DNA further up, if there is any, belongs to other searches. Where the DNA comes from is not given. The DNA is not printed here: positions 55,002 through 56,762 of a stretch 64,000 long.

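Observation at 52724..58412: Three-gene operon: TerB-N/TerB-C protein + DUF2791 (BrxD-type) ATPase + Lhr-like DExH helicase, a Shango-like candidate anti-phage / DNA-processing system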

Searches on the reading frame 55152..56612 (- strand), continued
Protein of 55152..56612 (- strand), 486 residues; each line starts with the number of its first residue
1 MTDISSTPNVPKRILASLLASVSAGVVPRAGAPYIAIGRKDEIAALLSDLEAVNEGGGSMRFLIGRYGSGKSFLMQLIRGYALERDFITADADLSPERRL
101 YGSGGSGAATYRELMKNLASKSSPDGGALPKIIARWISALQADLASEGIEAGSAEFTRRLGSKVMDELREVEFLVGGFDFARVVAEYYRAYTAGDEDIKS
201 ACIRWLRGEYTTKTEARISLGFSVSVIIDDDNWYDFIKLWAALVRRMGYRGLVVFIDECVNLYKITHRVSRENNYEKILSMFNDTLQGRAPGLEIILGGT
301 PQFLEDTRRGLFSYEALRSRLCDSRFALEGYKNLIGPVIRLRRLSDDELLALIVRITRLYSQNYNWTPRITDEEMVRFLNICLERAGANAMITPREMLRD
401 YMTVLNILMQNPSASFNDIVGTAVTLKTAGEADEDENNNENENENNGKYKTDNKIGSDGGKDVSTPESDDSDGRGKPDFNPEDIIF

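Call 53: find_homologous_proteins(query=window:55152-56612:-)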
Query window:55152-56612:- (486 aa): 7999 proteins with E <= 0.001 among 8000 candidates; the best 120 are listed.
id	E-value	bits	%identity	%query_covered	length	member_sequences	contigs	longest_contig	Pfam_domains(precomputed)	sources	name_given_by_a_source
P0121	0.0e+0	1081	100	100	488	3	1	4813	PF10923.15,PF13191.13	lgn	-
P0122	1.7e-258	876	83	100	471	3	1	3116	PF10923.15,PF13191.13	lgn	-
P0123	1.2e-253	860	84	92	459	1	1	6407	PF10923.15,PF13191.13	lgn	-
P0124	1.8e-252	856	81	100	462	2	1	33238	PF10923.15,PF13191.13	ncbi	-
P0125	3.1e-252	856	80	100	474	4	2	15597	PF10923.15,PF13191.13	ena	-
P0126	2.5e-250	849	79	100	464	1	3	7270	PF10923.15,PF13191.13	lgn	-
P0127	3.2e-250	849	86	89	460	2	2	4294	PF10923.15,PF13191.13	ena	-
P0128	1.1e-249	847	83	93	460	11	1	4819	PF10923.15,PF13191.13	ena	-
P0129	1.1e-247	841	79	100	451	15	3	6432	PF10923.15,PF13191.13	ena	-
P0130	5.5e-247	838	85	89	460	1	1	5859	PF10923.15,PF13191.13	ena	-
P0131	5.6e-247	838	79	100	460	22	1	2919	PF10923.15,PF13191.13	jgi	-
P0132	1.3e-246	837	80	100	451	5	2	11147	PF10923.15,PF13191.13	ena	-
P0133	1.7e-244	830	79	100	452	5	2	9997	PF10923.15,PF13191.13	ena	-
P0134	4.0e-244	829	78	100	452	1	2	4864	PF10923.15,PF13191.13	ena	-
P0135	1.4e-243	827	82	93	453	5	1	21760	PF10923.15,PF13191.13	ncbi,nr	ncbi:MAG: ATP-binding protein [Eubacteriales bacterium]|nr:ATP-binding protein [Eubacteriales bacter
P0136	5.6e-243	825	82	93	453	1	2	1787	PF10923.15,PF13191.13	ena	-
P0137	5.9e-243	825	83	91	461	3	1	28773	PF10923.15,PF13191.13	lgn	-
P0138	7.6e-243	825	83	91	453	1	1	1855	PF10923.15,PF13191.13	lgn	-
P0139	8.7e-243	824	81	93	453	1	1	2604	PF10923.15,PF13191.13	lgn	-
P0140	8.9e-243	824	83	91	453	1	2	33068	PF10923.15,PF13191.13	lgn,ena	-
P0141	9.6e-243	824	82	93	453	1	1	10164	PF10923.15,PF13191.13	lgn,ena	-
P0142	1.0e-242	824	82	93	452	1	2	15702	PF10923.15,PF13191.13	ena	-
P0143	1.0e-242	824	83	91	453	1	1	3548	PF10923.15,PF13191.13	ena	-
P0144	1.1e-242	824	81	93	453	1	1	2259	PF10923.15,PF13191.13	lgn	-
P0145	1.2e-242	824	83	91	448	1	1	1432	PF10923.15,PF13191.13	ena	-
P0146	1.5e-242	824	83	91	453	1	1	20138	PF10923.15,PF13191.13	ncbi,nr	ncbi:MAG: ATP-binding protein [Eubacteriales bacterium]|nr:ATP-binding protein [Eubacteriales bacter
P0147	3.0e-242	823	81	93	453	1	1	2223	PF10923.15,PF13191.13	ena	-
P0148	3.8e-242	822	83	91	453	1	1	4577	PF10923.15,PF13191.13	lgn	-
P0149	3.9e-242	822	82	92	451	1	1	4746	PF10923.15,PF13191.13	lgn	-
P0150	5.1e-242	822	83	91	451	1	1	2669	PF10923.15,PF13191.13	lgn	-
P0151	6.6e-242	821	82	91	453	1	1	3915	PF10923.15,PF13191.13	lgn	-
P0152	2.5e-241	820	82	91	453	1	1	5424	PF10923.15,PF13191.13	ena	-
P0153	4.0e-241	819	82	91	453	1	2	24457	PF10923.15,PF13191.13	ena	-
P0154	2.6e-240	816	77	100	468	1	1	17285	PF10923.15,PF13191.13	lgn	-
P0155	1.9e-239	813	81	92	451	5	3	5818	PF10923.15,PF13191.13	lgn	-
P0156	2.0e-239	813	84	86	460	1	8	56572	PF10923.15,PF13191.13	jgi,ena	-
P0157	4.6e-239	812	81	93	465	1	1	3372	PF10923.15,PF13191.13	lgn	-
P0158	1.3e-238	811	82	90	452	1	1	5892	PF10923.15,PF13191.13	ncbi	-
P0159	1.6e-238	810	84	87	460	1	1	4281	PF10923.15,PF13191.13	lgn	-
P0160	4.7e-238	809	83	86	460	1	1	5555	PF10923.15,PF13191.13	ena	-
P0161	6.7e-238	808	82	89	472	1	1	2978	PF10923.15,PF13191.13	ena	-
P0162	2.1e-237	807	82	90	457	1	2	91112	PF10923.15,PF13191.13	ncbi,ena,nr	ncbi:MAG: ATP-binding protein [Clostridia bacterium]|nr:ATP-binding protein [Clostridia bacterium]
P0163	4.7e-237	805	80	93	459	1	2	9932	PF10923.15,PF13191.13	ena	-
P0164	5.2e-237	805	82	89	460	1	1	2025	PF10923.15,PF13191.13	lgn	-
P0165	1.1e-236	804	82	89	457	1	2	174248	PF10923.15,PF13191.13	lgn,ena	-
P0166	1.8e-236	804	79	92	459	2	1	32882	PF10923.15,PF13191.13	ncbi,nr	ncbi:MAG: ATP-binding protein [Clostridia bacterium]|nr:ATP-binding protein [Clostridia bacterium]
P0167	2.2e-236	803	80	92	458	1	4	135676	PF10923.15,PF13191.13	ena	-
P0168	2.5e-236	803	82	88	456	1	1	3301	PF10923.15,PF13191.13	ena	-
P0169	3.9e-236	802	83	87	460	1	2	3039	PF10923.15,PF13191.13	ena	-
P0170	4.2e-236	802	80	92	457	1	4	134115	PF10923.15,PF13191.13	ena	-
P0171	4.5e-236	802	80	91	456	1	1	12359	PF10923.15,PF13191.13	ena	-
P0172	4.8e-236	802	80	91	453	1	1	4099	PF10923.15,PF13191.13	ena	-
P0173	6.6e-236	802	81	91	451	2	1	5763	PF10923.15,PF13191.13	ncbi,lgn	-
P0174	1.8e-235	800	82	90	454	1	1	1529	PF10923.15,PF13191.13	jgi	-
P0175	2.5e-235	800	80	90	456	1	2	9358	PF10923.15,PF13191.13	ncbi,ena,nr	ncbi:MAG: ATP-binding protein [Clostridia bacterium]|nr:ATP-binding protein [Clostridia bacterium]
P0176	2.8e-235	800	78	93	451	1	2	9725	PF10923.15,PF13191.13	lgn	-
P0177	3.4e-235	799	81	89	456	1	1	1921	PF10923.15,PF13191.13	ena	-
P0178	3.6e-235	799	82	90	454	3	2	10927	PF10923.15,PF13191.13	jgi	-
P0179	4.2e-235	799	80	91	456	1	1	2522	PF10923.15,PF13191.13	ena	-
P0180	4.5e-235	799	82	89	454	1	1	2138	PF10923.15,PF13191.13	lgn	-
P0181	4.7e-235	799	80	92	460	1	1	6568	PF10923.15,PF13191.13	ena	-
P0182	6.4e-235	798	82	88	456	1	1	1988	PF10923.15,PF13191.13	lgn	-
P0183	6.8e-235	798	81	90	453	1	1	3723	PF10923.15,PF13191.13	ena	-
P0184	7.0e-235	798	80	92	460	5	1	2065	PF10923.15,PF13191.13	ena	-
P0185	7.7e-235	798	80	92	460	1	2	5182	PF10923.15,PF13191.13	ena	-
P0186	8.1e-235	798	82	90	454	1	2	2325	PF10923.15,PF13191.13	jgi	-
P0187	1.1e-234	798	81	89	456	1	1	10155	PF10923.15,PF13191.13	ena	-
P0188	1.1e-234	798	82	88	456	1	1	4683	PF10923.15,PF13191.13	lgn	-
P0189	1.3e-234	797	83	87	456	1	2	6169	PF10923.15,PF13191.13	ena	-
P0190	1.4e-234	797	81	90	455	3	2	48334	PF10923.15,PF13191.13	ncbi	-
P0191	1.5e-234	797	81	89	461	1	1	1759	PF10923.15,PF13191.13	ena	-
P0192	2.7e-234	796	78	91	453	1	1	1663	PF10923.15,PF13191.13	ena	-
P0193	2.9e-234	796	81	89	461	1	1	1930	PF10923.15,PF13191.13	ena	-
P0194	4.9e-234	796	80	91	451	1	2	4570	PF10923.15,PF13191.13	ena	-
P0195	5.1e-234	795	82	89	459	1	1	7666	PF10923.15,PF13191.13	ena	-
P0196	5.2e-234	795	80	91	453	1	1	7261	PF10923.15,PF13191.13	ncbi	-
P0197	6.1e-234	795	81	89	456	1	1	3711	PF10923.15,PF13191.13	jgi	jgi:hypothetical protein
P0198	6.2e-234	795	77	93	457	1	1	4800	PF10923.15,PF13191.13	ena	-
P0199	6.3e-234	795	80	89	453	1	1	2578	PF10923.15,PF13191.13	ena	-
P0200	8.0e-234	795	79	92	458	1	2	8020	PF10923.15,PF13191.13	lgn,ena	-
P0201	9.9e-234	794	80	90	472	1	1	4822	PF10923.15,PF13191.13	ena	-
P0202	1.0e-233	794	78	92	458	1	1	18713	PF10923.15,PF13191.13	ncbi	-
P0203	1.2e-233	794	83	87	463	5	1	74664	PF10923.15,PF13191.13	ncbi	-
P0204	2.2e-233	793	82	88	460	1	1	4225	PF10923.15,PF13191.13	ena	-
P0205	2.2e-233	793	81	90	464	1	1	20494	PF10923.15,PF13191.13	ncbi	-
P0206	2.3e-233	793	81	90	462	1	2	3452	PF10923.15,PF13191.13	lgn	-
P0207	2.4e-233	793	80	89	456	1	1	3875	PF10923.15,PF13191.13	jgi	jgi:hypothetical protein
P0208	2.4e-233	793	77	94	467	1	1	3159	PF10923.15,PF13191.13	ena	-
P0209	3.0e-233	793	74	99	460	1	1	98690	PF10923.15,PF13191.13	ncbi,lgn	-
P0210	3.5e-233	793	82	87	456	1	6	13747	PF10923.15,PF13191.13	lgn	-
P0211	5.1e-233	792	82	89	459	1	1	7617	PF10923.15,PF13191.13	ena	-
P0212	5.2e-233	792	79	92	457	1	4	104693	PF10923.15,PF13191.13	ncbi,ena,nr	ncbi:MAG: ATP-binding protein [Clostridia bacterium]|nr:ATP-binding protein [Clostridia bacterium]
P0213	5.6e-233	792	82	89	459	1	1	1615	PF10923.15,PF13191.13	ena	-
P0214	5.7e-233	792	79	90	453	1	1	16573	PF10923.15,PF13191.13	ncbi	-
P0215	6.7e-233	792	81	88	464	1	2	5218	PF10923.15,PF13191.13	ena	-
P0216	6.8e-233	792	83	88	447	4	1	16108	PF10923.15,PF13191.13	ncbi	-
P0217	7.1e-233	792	78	92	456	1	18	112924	PF10923.15,PF13191.13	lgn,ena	-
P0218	7.7e-233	792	80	88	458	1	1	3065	PF10923.15,PF13191.13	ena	-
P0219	7.8e-233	792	74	99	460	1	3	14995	PF10923.15,PF13191.13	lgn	-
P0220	8.6e-233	791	82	88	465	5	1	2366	PF10923.15,PF13191.13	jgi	-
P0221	9.2e-233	791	77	93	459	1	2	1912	PF10923.15,PF13191.13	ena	-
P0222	1.0e-232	791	79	92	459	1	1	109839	PF10923.15,PF13191.13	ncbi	-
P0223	1.1e-232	791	83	88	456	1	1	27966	PF10923.15,PF13191.13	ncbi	-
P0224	1.1e-232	791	81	90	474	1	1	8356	PF10923.15,PF13191.13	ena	-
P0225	1.3e-232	791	81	89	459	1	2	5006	PF10923.15,PF13191.13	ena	-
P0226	1.4e-232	791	78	93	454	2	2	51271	PF10923.15,PF13191.13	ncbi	-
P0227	1.4e-232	791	81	89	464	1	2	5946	PF10923.15,PF13191.13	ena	-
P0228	1.5e-232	791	77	93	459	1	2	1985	PF10923.15,PF13191.13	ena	-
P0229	1.5e-232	791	83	86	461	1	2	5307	PF10923.15,PF13191.13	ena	-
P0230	1.6e-232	791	82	89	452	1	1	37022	PF10923.15,PF13191.13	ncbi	-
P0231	1.6e-232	790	78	93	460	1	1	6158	PF10923.15,PF13191.13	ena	-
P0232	1.9e-232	790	83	88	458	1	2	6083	PF10923.15,PF13191.13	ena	-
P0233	2.0e-232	790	77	93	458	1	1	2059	PF10923.15,PF13191.13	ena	-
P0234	2.1e-232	790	81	88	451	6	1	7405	PF10923.15,PF13191.13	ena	-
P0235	2.2e-232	790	81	88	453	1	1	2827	PF10923.15,PF13191.13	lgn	-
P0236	2.2e-232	790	82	88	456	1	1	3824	PF10923.15,PF13191.13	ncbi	-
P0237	2.4e-232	790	83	88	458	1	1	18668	PF10923.15,PF13191.13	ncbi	-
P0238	2.5e-232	790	82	85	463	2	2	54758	PF10923.15,PF13191.13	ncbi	-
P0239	2.8e-232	790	82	87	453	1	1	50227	PF10923.15,PF13191.13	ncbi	-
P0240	2.9e-232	790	81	88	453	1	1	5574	PF10923.15,PF13191.13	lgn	-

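Call 55: find_encoding_contigs(protein=P0121, flank=5000, max_places=5)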
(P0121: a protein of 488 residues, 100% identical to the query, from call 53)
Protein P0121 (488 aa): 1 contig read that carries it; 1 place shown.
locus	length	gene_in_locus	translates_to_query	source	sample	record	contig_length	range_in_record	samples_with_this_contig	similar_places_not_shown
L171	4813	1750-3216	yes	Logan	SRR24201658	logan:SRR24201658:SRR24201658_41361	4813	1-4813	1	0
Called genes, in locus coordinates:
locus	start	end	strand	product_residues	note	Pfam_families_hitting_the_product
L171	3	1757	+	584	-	?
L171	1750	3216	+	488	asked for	PF10923:BrxC_BrxD, PF13191:AAA_16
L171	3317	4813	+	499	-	?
